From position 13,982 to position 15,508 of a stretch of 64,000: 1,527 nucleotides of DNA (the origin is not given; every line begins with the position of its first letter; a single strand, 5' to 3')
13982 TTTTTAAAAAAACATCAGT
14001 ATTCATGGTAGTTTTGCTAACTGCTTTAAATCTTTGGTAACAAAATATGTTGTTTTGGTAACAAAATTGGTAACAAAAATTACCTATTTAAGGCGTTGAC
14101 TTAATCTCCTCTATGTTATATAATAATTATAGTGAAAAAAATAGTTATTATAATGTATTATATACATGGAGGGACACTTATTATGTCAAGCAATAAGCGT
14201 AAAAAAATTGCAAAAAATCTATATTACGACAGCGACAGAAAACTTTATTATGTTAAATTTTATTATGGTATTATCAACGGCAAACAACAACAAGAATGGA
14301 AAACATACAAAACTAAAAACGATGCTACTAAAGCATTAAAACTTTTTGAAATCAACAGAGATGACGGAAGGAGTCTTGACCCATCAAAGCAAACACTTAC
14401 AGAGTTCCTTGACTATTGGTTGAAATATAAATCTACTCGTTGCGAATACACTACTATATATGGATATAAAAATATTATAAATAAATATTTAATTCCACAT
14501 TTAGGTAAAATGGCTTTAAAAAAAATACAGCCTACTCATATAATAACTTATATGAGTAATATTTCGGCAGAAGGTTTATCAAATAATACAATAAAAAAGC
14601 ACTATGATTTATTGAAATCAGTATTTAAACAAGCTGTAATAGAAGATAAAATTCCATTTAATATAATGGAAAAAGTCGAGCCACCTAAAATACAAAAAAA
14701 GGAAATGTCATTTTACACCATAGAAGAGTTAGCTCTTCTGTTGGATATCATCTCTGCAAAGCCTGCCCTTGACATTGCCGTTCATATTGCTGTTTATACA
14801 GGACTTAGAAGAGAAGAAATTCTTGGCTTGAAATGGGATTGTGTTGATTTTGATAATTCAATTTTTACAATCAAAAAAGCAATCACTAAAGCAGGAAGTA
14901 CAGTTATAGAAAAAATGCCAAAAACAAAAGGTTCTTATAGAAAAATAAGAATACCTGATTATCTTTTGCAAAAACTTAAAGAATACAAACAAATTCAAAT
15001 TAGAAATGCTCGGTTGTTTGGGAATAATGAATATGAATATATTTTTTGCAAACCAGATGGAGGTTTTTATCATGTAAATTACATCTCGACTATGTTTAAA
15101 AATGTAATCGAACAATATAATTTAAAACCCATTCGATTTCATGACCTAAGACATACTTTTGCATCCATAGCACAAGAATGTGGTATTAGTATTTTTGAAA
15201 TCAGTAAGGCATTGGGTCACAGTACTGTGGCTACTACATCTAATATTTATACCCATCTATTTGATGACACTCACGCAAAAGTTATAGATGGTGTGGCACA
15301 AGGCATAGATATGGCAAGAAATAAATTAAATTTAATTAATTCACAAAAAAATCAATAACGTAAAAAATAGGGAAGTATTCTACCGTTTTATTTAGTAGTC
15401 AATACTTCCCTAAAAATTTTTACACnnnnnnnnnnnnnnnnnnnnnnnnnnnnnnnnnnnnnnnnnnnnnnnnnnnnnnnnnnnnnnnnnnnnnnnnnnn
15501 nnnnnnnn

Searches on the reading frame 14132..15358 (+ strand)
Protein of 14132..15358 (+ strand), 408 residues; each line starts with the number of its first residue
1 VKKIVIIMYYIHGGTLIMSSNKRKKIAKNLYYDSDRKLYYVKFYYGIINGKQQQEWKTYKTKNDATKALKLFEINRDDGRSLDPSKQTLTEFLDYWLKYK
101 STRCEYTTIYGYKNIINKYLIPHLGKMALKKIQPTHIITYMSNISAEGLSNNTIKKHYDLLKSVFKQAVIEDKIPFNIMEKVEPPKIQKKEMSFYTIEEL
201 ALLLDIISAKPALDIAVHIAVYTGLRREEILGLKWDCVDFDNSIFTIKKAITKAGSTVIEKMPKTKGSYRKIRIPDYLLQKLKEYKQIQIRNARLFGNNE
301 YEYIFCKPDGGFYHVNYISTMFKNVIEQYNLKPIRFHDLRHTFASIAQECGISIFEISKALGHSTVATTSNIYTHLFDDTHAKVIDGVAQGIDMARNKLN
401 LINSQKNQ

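Call 69: search_protein_families(library=pfam, proteins=[window:14132-15358:+], max_evalue=0.00001)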
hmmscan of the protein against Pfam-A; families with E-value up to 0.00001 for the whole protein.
window:14132-15358:+ (408 aa): 3 families
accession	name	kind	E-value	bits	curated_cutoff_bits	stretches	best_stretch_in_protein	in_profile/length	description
PF00589.27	Phage_integrase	-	1.1e-25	90.9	27.1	1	203-378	11-170/172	Phage integrase family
PF14659.12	Phage_int_SAM_3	-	1.4e-15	57.7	22.6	1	88-141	1-54/58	Phage integrase, N-terminal SAM-like domain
PF13102.12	Phage_int_SAM_5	-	3.9e-06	27.6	22.3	1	90-179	3-93/98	Phage integrase SAM-like domain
